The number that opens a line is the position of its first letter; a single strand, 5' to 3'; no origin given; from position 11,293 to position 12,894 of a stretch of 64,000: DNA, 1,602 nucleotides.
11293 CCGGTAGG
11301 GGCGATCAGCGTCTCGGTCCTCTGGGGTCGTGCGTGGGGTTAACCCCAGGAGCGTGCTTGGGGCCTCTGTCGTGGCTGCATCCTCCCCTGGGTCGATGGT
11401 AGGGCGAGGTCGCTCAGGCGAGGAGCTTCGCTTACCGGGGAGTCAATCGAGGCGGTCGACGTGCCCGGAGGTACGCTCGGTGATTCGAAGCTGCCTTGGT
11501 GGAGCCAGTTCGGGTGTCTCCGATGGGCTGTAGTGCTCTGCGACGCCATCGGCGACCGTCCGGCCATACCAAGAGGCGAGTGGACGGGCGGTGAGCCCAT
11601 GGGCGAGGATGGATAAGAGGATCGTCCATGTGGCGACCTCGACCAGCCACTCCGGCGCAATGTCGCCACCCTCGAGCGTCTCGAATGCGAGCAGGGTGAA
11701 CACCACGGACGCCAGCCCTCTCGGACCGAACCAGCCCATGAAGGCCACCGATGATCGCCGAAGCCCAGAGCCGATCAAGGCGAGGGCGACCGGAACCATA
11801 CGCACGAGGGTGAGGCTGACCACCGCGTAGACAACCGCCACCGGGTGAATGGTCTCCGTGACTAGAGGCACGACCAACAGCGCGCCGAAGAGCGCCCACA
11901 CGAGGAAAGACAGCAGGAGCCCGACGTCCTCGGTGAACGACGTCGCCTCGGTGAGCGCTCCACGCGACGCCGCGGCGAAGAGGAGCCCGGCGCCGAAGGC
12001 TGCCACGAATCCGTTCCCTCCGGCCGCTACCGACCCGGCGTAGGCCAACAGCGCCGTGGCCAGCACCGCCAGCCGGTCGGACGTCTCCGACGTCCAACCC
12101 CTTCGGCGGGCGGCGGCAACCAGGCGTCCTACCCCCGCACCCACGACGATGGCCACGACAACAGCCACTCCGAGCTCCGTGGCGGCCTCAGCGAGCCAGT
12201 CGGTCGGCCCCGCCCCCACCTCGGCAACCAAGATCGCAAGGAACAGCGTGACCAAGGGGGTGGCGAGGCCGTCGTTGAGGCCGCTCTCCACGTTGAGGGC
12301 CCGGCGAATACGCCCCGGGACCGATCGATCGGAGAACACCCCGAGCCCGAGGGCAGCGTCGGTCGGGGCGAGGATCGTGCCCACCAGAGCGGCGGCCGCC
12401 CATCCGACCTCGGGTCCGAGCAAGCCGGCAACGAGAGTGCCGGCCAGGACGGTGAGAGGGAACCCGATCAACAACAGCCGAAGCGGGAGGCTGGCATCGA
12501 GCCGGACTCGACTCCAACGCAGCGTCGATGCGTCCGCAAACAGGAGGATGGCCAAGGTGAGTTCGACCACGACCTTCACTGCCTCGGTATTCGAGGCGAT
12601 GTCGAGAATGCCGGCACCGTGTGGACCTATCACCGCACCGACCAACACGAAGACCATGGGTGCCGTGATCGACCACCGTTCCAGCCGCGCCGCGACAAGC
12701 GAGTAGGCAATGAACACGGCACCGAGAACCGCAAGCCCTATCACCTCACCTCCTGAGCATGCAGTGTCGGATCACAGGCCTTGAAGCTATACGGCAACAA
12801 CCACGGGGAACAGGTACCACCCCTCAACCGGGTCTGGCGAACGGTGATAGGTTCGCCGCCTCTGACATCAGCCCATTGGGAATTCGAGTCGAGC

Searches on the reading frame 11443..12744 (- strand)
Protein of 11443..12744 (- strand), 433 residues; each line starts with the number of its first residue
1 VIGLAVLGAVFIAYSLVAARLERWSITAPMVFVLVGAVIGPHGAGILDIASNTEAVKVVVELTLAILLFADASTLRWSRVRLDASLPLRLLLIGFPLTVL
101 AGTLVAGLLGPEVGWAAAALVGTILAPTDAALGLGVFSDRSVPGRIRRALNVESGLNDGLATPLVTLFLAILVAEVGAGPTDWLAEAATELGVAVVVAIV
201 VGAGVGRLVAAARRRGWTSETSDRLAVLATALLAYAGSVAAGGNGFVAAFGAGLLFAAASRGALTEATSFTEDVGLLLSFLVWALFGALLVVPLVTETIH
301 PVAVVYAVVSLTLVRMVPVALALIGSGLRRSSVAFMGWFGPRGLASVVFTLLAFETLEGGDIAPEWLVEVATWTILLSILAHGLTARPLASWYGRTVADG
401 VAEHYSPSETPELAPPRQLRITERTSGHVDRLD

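Call 60: search_protein_families(library=pfam, max_evalue=0.0001, proteins=[window:11443-12744:-])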
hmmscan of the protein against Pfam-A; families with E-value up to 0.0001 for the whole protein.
window:11443-12744:- (433 aa): 1 family
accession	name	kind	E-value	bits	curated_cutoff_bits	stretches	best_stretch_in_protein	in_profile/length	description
PF00999.27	Na_H_Exchanger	-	6e-42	144.3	26.2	1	11-392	5-375/375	Sodium/hydrogen exchanger, transmembrane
